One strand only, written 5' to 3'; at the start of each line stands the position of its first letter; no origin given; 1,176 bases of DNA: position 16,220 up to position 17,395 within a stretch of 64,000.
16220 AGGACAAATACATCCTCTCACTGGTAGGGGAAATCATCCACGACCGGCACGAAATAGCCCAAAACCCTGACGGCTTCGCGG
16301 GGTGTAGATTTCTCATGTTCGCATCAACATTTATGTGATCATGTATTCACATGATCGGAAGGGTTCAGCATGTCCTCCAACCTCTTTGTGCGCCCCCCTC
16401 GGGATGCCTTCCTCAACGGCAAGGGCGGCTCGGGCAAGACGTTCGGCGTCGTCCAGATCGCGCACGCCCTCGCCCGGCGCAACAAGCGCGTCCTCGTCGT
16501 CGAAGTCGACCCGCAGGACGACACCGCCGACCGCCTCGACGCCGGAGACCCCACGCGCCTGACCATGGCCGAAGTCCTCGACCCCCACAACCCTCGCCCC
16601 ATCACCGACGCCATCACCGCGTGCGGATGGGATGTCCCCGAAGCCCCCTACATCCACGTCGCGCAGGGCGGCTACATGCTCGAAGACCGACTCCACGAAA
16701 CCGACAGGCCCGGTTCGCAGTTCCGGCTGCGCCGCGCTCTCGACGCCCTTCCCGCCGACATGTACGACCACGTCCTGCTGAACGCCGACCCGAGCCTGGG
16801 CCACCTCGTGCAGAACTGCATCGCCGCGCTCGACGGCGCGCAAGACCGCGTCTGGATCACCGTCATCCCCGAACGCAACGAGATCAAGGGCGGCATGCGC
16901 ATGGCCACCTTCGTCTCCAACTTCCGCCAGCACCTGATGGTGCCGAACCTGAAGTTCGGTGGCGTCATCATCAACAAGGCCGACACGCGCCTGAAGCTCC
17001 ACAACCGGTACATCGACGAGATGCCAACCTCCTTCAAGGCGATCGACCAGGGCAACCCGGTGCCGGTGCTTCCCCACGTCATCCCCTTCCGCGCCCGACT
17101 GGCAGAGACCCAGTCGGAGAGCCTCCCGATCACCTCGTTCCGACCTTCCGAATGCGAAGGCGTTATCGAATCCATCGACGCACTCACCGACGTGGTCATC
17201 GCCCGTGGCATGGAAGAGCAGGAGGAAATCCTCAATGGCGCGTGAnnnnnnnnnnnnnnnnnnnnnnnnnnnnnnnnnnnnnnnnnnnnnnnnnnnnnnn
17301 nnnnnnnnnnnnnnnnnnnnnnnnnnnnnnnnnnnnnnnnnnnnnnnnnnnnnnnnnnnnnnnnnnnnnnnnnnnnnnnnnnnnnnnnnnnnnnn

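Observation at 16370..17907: ParA + two RHH proteins inserted in the tail operon: a probable actinomycete phage-plasmid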

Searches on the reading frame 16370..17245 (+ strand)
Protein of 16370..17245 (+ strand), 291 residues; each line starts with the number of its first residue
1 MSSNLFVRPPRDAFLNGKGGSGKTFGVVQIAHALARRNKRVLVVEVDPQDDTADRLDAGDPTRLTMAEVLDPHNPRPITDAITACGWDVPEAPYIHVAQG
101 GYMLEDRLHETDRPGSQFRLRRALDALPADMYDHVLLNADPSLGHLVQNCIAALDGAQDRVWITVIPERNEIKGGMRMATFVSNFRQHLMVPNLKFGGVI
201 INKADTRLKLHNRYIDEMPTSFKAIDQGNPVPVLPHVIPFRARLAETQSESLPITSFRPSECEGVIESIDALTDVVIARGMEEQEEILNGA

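Call 4: search_protein_families(library=pfam, proteins=[window:16370-17245:+], max_evalue=0.1)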
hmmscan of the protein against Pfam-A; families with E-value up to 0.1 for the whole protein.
window:16370-17245:+ (291 aa): 9 families
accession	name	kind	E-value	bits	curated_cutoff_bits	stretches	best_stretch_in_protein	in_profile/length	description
PF13614.12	AAA_31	-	1.9e-18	67.4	27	1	13-195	5-176/177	AAA domain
PF01656.29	CbiA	-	1.7e-17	64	25.4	1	13-254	2-125/125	CobQ/CobB/MinD/ParA nucleotide binding domain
PF00142.24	Fer4_NifH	-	2.7e-08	34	25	1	15-54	5-44/271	4Fe-4S iron sulfur cluster binding proteins, NifH/frxC family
PF02374.21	ArsA_ATPase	-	5.6e-06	26.2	24.3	1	14-58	5-49/305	Anion-transporting ATPase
PF25199.1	nSTAND_NTPase5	-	0.00033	20.9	34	1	11-52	42-84/145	Novel STAND NTPase 5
PF10609.15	ParA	-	0.0058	16.5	27.1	1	15-47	9-41/246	NUBPL iron-transfer P-loop NTPase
PF09140.17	MipZ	-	0.0067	16.2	20.7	1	15-55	6-46/262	ATPase MipZ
PF03308.22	MeaB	-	0.011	15.2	23.1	1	16-69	39-92/273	Methylmalonyl Co-A mutase-associated GTPase MeaB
PF13481.12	AAA_25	-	0.032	14.3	27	1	14-58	37-93/195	AAA domain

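Call 8: search_protein_families(library=phrogs, proteins=[window:16370-17245:+], max_evalue=0.01)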
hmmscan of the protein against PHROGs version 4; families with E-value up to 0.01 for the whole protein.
window:16370-17245:+ (291 aa): 1 family
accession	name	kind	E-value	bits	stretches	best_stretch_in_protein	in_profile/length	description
phrog_164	-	DNA, RNA and nucleotide metabolism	1.1e-31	111.5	1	13-286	228-479/500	ParA-like partition protein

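Call 11: search_dna_similar(query=window:16370-17245:+, collection=phages, mode=protein, max_rows=30)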
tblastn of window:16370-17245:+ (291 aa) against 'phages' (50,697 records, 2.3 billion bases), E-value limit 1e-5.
Records with a match: 36; places in all: 36; records where one place covers at least 80% of the query: 25.
Best place of each record, by identity: <60% 36.
By first word of the organism name: Bacteriophage 21; Listeria 6; Bacillus 3; Mycobacterium 2; Enterococcus 2; Acinetobacter 2.
By host as written in the record: - 24; Listeria monocytogenes 6; Bacillus thuringiensis 2; Mycobacteroides abscessus subsp. bolletii F1725 1; Mycobacterium abscessus subsp. bolletii strain F1660 1; Enterococcus faecalis 1; Bacillus sp. C30 1.
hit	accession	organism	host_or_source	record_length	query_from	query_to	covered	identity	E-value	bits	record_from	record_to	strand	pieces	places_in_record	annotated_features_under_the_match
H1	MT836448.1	Bacteriophage sp.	human fecal samples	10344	13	283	93%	28.3%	2e-13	76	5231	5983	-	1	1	record has no annotation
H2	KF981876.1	Mycobacterium phage ADLER F1725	Mycobacteroides abscessus subsp. ...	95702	8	278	93%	27.9%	1e-15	82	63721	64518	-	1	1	chromosome (plasmid) partitioning protein ParA / sporulation ...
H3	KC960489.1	Mycobacterium phage Adler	Mycobacterium abscessus subsp. bolletii ...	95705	8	278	93%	27.9%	1e-15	82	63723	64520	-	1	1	sporulation initiation inhibitor protein Soj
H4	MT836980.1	Bacteriophage sp.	human fecal samples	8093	8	285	96%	26.4%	3e-12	72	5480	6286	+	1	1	record has no annotation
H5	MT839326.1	Bacteriophage sp.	human fecal samples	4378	13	257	84%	29.8%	3e-13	75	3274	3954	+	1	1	record has no annotation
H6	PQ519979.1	Enterococcus phage IME_EF3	-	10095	16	257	83%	28.8%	4e-15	81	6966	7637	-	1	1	record has no annotation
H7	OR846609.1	Enterococcus phage Efs 1-1-1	Enterococcus faecalis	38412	16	257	83%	28.8%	4e-15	81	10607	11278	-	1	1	record has no annotation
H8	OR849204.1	Listeria phage LM 4-14-1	Listeria monocytogenes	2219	16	259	84%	28.3%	2e-12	73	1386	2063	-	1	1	record has no annotation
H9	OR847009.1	Listeria phage LM 4-11-1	Listeria monocytogenes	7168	16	259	84%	28.3%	2e-12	73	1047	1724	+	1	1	record has no annotation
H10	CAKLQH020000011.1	Acinetobacter phage MD-2021a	not known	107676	13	260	85%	27.8%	7e-12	71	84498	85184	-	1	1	soj_2: putative ParA partition protein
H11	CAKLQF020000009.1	Acinetobacter phage MD-2021a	not known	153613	13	260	85%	27.8%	7e-12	71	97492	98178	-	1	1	soj_1: putative ParA partition protein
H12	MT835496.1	Bacteriophage sp.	human fecal samples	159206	18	277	89%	26.5%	1e-10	68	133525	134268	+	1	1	record has no annotation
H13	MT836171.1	Bacteriophage sp.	human fecal samples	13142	13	284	93%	25.1%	5e-11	69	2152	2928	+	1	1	record has no annotation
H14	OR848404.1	Listeria phage LM 4-14-1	Listeria monocytogenes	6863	13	257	84%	27.0%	2e-12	73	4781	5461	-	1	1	record has no annotation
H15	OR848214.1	Listeria phage LM 4-14-1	Listeria monocytogenes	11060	13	257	84%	27.0%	2e-12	73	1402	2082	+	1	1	record has no annotation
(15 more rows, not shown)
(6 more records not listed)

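Call 20: find_related_loci(query=window:16370-17245:+, collection=viral_contigs, flank=6000)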
Query window:16370-17245:+ (291 aa) in viral_contigs; peptide patterns used: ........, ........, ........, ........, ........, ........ (x = any residue, [..] = any of these).
6 stretches matched a pattern; 2 encode a relative of the query (tblastn E <= 1e-3); 1 distinct loci.
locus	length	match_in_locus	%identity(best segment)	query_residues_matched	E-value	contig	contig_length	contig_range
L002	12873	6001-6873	94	1-291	0e+0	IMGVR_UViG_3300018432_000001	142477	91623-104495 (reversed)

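Call 29: find_homologous_proteins(query=window:16370-17245:+)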
Query window:16370-17245:+ (291 aa): 9 proteins with E <= 0.001 among 3355 candidates. Only proteins of 160 to 510 residues were searched: fused or split forms outside these lengths cannot appear, so this answer is no evidence that the protein stands alone or is whole; find_related_loci, which searches DNA, has no such limit.
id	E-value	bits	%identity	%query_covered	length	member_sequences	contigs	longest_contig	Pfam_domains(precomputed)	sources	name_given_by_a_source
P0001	9.5e-194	660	100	100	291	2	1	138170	PF00142.25,PF01656.30,PF13614.13,PF02374.22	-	-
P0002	1.7e-159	548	83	100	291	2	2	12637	PF00142.25,PF01656.30,PF13614.13,PF02374.22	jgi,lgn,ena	-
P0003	6.6e-159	546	83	100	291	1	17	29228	PF00142.25,PF01656.30,PF13614.13,PF02374.22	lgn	-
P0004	1.6e-146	505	80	96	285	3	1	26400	PF00142.25,PF01656.30,PF13614.13,PF02374.22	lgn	-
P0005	1.3e-143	496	78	100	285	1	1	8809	PF00142.25,PF01656.30,PF13614.13,PF02374.22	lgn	-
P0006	1.3e-73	266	48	98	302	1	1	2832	PF01656.30,PF13614.13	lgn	-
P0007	5.8e-11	60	29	92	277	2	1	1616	PF00142.25,PF10609.16,PF01656.30,PF13614.13,PF06564.19,PF02374.22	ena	-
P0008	1.2e-10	59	31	91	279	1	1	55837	PF10609.16,PF01656.30,PF13614.13,PF06564.19,PF02374.22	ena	-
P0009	2.8e-5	42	27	85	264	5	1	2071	PF00142.25,PF10609.16,PF01656.30,PF13614.13,PF09140.18,PF02374.22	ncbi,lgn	-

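Call 30: find_encoding_contigs(protein=P0003, flank=8000, max_places=4)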
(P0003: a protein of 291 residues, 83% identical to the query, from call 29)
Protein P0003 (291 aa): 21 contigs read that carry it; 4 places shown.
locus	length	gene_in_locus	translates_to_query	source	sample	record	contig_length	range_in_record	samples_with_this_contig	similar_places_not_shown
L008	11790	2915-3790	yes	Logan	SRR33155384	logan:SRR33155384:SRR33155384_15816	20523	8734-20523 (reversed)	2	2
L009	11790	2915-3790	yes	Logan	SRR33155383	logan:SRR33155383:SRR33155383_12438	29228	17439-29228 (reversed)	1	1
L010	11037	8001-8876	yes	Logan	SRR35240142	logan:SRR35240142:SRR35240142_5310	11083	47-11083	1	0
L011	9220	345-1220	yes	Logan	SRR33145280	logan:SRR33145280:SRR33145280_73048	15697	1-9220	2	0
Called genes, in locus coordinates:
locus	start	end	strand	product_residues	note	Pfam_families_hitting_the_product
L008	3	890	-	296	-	?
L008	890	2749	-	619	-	-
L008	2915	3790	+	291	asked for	PF00142:Fer4_NifH (weak), PF01656:CbiA, PF02374:ArsA_ATPase (weak), PF13614:AAA_31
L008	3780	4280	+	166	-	-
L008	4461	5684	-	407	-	-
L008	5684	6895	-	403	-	-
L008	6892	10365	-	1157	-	-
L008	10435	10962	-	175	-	-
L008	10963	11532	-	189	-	-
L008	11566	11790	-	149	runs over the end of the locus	-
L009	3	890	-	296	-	?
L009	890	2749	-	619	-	-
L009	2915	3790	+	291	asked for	PF00142:Fer4_NifH (weak), PF01656:CbiA, PF02374:ArsA_ATPase (weak), PF13614:AAA_31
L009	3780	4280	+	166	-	-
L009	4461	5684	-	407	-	-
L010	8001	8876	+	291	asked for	PF00142:Fer4_NifH (weak), PF01656:CbiA, PF02374:ArsA_ATPase (weak), PF13614:AAA_31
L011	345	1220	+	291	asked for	PF00142:Fer4_NifH (weak), PF01656:CbiA, PF02374:ArsA_ATPase (weak), PF13614:AAA_31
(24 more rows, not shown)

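Call 31: find_encoding_contigs(protein=P0004, flank=8000, max_places=3)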
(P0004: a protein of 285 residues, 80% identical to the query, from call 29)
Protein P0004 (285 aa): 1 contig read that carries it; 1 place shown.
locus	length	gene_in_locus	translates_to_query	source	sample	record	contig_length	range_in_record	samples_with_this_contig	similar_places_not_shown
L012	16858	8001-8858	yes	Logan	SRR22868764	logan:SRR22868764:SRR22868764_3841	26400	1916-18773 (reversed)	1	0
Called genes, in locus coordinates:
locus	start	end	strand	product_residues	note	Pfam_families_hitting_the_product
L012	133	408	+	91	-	-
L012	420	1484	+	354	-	PF13479:AAA_24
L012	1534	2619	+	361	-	PF12705:PDDEXK_1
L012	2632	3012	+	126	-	-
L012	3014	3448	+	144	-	-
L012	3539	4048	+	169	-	-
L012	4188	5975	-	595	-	-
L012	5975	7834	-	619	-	-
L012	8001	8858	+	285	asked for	PF00142:Fer4_NifH (weak), PF01656:CbiA, PF02374:ArsA_ATPase (weak), PF13614:AAA_31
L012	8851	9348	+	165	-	-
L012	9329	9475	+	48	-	PF22180:RH3_dom (weak), PF20605:Antitox_RHH (weak)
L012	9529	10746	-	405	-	-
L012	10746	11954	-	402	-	-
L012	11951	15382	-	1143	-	PF04513:Baculo_PEP_C (weak)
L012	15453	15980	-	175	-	-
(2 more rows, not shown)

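Call 32: find_encoding_contigs(protein=P0006, flank=8000, max_places=3)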
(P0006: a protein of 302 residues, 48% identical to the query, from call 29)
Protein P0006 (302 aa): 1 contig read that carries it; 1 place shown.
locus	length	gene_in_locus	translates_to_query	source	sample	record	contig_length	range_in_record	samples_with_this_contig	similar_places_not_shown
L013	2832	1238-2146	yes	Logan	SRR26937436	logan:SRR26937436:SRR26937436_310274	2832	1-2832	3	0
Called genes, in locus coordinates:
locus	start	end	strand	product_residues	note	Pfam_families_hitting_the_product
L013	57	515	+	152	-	-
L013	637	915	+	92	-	-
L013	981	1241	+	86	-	PF13560:HTH_31 (weak), PF01381:HTH_3 (weak)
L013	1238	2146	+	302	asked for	PF01656:CbiA, PF13614:AAA_31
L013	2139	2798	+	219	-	-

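Call 33: find_encoding_contigs(protein=P0005, flank=8000, max_places=3)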
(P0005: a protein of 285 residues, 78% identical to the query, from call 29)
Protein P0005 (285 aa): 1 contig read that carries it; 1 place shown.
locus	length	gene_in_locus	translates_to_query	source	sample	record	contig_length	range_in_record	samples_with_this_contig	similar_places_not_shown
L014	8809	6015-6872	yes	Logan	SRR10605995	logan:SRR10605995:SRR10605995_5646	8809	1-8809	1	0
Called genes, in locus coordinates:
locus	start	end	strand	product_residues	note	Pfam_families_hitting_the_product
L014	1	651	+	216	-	?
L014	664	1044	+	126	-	-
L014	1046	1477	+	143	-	-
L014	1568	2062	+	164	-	-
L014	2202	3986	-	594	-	-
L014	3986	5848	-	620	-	-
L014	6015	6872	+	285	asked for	PF00142:Fer4_NifH, PF01656:CbiA, PF02374:ArsA_ATPase (weak), PF13614:AAA_31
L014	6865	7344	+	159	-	-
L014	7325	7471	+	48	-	PF22180:RH3_dom (weak), PF20605:Antitox_RHH (weak)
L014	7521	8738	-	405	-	-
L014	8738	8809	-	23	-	?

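Call 67: search_solved_structures(query=window:16370-17245:+, max_evalue=0.001)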
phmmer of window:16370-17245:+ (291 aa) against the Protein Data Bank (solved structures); distinct sequences matched with E-value up to 0.001: 12.
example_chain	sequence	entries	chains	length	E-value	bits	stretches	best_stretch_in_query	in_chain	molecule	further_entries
8ray_B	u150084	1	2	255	4.9e-15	59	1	15-257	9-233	ParA family protein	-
1wcv_1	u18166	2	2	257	3.7e-11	46.2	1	10-54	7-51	SEGREGATION PROTEIN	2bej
2bek_A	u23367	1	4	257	5e-10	42.5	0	10-54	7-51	SEGREGATION PROTEIN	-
4pfs_A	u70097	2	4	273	5.4e-09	39.2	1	13-260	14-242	Cobyrinic Acid a,c-diamide synthase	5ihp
5if9_A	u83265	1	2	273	5.4e-09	39.2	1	13-260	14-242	Cobyrinic Acid a,c-diamide synthase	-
9nbl_A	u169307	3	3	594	1.5e-07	34.4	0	6-56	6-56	Arsenite transporter ATPase-like protein,arsA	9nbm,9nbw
6iub_A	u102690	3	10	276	4.8e-07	32.8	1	13-222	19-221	SpoOJ regulator (Soj)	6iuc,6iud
9nbo_A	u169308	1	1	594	3.7e-06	29.9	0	6-56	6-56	Arsenite transporter ATPase-like protein,arsA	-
8jmj_A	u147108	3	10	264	5.5e-06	29.3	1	13-223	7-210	SpoOJ regulator (Soj)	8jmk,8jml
4dzz_A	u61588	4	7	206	1.8e-05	27.6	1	13-59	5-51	Plasmid partitioning protein ParF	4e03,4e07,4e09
5u1g_D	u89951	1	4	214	1.9e-05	27.5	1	13-59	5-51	ParA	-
3pg5_A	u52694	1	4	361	0.00075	22.3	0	13-54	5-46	Uncharacterized protein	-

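Call 68: search_protein_families(library=ncbifam, proteins=[window:16370-17245:+], max_evalue=0.01)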
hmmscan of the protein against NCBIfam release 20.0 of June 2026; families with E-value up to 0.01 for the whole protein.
window:16370-17245:+ (291 aa): 17 families
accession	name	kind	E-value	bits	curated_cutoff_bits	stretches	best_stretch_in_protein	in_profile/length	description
NF041546.1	ParA_partition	equivalog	1.3e-12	47.7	180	1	13-60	3-50/203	ParA family partition ATPase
TIGR03453.1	partition_RepA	equivalog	3.1e-10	39.4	348.45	1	14-50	109-145/387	plasmid partitioning protein RepA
NF009701.0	PRK13230.1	subfamily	9.8e-08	31.3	350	1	15-60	6-51/291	nitrogenase reductase-like protein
TIGR02016.1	BchX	equivalog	3.3e-07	29.9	331.2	1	16-60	6-50/296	chlorophyllide a reductase iron protein subunit X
TIGR01287.1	nifH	equivalog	3e-06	26.8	394.35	1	15-63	5-53/275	nitrogenase iron protein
NF010443.0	PRK13869.1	subfamily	4.5e-06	25.7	446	1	14-173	126-289/405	plasmid-partitioning protein RepA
TIGR01281.1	DPOR_bchL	equivalog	7.9e-06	25.4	345.15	1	16-56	6-46/268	ferredoxin:protochlorophyllide reductase (ATP-dependent) iron-sulfur ATP-binding protein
TIGR00345.1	GET3_arsA_TRC40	subfamily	1.2e-05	25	135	1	14-57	1-44/299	TRC40/GET3/ArsA family transport-energizing ATPase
NF033200.1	F430_CfbC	exception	1.2e-05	24.8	402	1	15-62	5-52/260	Ni-sirohydrochlorin a,c-diamide reductive cyclase ATP-dependent reductase subunit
NF053622.1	ATPseBagAMYCTU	equivalog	1.3e-05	24.8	400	1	14-57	11-54/325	ATPase BagA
TIGR01969.1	minD_arch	subfamily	3.3e-05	23.2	201.75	1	15-204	6-170/251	cell division ATPase MinD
NF047398.1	AAA_KGGVGR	domain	4e-05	24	90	1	9-47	2-40/190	KGGVGR-motif variant AAA ATPase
TIGR04291.1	arsen_driv_ArsA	equivalog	0.00029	19.7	650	1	14-52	7-45/565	arsenical pump-driving ATPase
NF041283.1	PrgP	equivalog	0.00052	19.4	400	1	16-155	9-147/297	ParA superfamily DNA segregation protein PrgP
NF009702.0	PRK13231.1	equivalog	0.00092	18.5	427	1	15-57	7-48/264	nitrogenase reductase-like protein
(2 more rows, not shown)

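Call 71: search_dna_similar(query=window:16370-17245:+, collection=plasmids, mode=protein, max_rows=25)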
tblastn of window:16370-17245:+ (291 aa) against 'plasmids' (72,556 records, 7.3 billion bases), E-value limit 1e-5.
Records with a match: 1887; places in all: 1914; records where one place covers at least 80% of the query: 885.
Best place of each record, by identity: <60% 1887.
By first word of the organism name: Enterococcus 400; Rhizobium 166; Acinetobacter 102; Agrobacterium 99; Sinorhizobium 74; Rhodococcus 70; Neisseria 52; Escherichia 52; Pseudosulfitobacter 41; Leisingera 33; and 241 more.
By predicted mobility (MOB-suite, as given by PLSDB): non-mobilizable 838; conjugative 566; mobilizable 483.
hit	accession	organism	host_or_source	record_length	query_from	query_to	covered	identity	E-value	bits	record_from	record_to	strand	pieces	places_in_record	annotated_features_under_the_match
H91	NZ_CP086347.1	Clavibacter nebraskensis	maize,tissue sample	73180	13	286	94%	33.0%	5e-21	100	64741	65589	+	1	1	ParA family protein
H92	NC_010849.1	Streptomyces sp. 44030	-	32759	11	254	84%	35.9%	1e-26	116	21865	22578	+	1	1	ParA family protein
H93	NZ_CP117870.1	Arthrobacter agilis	cell culture,Middle part of the water ...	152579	16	276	90%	33.0%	2e-27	119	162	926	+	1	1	ParA family protein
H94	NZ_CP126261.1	Curtobacterium sp. MCJR17_020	-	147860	13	285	94%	31.5%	2e-20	99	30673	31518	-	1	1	AAA family ATPase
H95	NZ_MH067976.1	Arthrobacter sp.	-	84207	16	272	88%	33.3%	3e-20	98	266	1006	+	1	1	ParA family protein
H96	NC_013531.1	Xylanimonas cellulosilytica DSM 15894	-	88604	14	277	91%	32.4%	2e-18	92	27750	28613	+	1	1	AAA family ATPase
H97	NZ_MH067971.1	Arthrobacter sp.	-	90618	16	272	88%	33.0%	1e-19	96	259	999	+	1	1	ParA family protein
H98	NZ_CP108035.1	Streptomyces sp. NBC_00304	-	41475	11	268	89%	32.7%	2e-26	115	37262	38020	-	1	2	ParA family protein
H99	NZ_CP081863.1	Cellulomonas sp. C5510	-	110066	13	258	85%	34.2%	9e-29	122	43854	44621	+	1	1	ParA family protein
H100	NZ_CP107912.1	Streptomyces violaceus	-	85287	8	257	86%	33.1%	4e-23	106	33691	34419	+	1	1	ParA family protein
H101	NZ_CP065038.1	Leifsonia sp. ZF2019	Artipe eryx,metagenomic assembly,gut of ...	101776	16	286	93%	30.4%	2e-24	109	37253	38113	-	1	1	ParA family protein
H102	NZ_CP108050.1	Streptomyces sp. NBC_00289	-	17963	11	269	89%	31.7%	8e-23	105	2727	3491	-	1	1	ParA family protein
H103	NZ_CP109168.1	Streptomyces sp. NBC_01725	-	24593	13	255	84%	33.7%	3e-24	109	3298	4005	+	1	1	ParA family protein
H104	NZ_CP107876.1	Streptomyces virginiae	-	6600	7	267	90%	31.3%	1e-20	99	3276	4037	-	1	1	ParA family protein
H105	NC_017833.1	Streptomyces sp. FR1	-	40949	11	265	88%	31.9%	1e-23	107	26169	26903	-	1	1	ParA family protein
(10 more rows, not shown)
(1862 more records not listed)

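Call 73: get_annotated_region(hit=H92, flank=1500)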
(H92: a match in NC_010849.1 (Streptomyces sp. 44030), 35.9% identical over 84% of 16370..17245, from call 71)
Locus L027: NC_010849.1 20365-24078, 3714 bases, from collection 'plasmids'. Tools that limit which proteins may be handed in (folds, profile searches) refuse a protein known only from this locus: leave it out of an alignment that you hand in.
description: Streptomyces sp. 44030 plasmid pRL1, complete sequence
organism: Streptomyces sp. 44030 (NCBI taxid 364102)
taxonomy: Bacteria; Actinomycetota; Actinomycetes; Kitasatosporales; Streptomycetaceae; Streptomyces; Streptomyces sp. 44030
host: -; source: -; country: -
typing (MOB-suite, as given by PLSDB): non-mobilizable; replicon rep_cluster_1554
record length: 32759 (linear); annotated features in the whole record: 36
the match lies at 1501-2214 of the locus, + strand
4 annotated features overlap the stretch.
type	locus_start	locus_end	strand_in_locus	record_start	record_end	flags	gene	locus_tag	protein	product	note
CDS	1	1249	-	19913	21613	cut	-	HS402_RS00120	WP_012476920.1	pentapeptide repeat-containing protein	-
CDS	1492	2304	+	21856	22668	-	-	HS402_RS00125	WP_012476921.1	ParA family protein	-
CDS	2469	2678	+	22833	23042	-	-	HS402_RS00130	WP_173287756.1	hypothetical protein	-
CDS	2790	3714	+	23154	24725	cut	-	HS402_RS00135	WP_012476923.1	hypothetical protein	-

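Call 74: get_annotated_region(hit=H91, flank=1500)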
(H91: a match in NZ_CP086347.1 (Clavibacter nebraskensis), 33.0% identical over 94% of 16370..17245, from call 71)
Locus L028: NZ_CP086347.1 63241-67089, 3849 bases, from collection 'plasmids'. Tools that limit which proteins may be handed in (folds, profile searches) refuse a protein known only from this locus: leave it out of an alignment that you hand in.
description: Clavibacter nebraskensis strain 44 plasmid pCM2L, complete sequence
organism: Clavibacter nebraskensis (NCBI taxid 31963)
taxonomy: Bacteria; Actinomycetota; Actinomycetes; Micrococcales; Microbacteriaceae; Clavibacter; Clavibacter nebraskensis
host: -; source: maize,tissue sample; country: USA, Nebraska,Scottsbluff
typing (MOB-suite, as given by PLSDB): conjugative; relaxase MOBF,MOBF; mating-pair formation MPF_T
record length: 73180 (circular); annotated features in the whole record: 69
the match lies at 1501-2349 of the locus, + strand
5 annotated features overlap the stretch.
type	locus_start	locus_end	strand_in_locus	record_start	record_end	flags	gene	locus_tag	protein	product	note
CDS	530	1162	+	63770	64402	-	-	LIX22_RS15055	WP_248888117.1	hypothetical protein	-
CDS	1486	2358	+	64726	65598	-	-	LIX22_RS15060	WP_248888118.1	ParA family protein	-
CDS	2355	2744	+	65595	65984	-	-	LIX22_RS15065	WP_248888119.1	hypothetical protein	-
CDS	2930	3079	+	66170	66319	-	-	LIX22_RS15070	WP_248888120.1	hypothetical protein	-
CDS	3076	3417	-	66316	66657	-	-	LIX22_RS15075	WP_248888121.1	hypothetical protein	-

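Call 97: search_protein_families(library=padloc, proteins=[window:16370-17245:+], max_evalue=0.01)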
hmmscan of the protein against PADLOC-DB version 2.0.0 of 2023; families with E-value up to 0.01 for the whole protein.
window:16370-17245:+ (291 aa): 2 families
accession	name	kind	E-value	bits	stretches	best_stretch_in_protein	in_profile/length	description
PDLC04559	PDC-M28B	-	0.00029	18.1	1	8-47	127-166/438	-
PDLC04140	mad8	-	0.0022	15.5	1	14-58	31-76/314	mads_8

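Call 126: search_protein_families(library=pfam, proteins=[L013:981-1241:+], max_evalue=0.1)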
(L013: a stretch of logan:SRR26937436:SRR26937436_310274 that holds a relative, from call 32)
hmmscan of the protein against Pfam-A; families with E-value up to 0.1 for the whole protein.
L013:981-1241:+ (86 aa): 7 families
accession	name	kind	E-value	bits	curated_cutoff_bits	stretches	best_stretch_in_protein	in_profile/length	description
PF13560.12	HTH_31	-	2.7e-07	31.2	27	1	18-58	5-46/64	Helix-turn-helix domain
PF01381.28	HTH_3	-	4e-06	27.2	23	1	20-56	2-38/55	Helix-turn-helix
PF12844.13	HTH_19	-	0.0019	18.5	30.2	1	20-48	5-33/64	Helix-turn-helix domain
PF13022.12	HTH_Tnp_1_2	-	0.0048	17.4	27.9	1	28-50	27-49/122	Helix-turn-helix of insertion element transposase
PF04218.19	CENP-B_N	-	0.0059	16.7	21.2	1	27-47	22-42/53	CENP-B N-terminal DNA-binding domain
PF01527.26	HTH_Tnp_1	-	0.029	15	24.1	1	25-51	21-47/75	Transposase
PF02796.21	HTH_7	-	0.049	14.2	23.8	0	25-46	19-40/45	Helix-turn-helix domain of resolvase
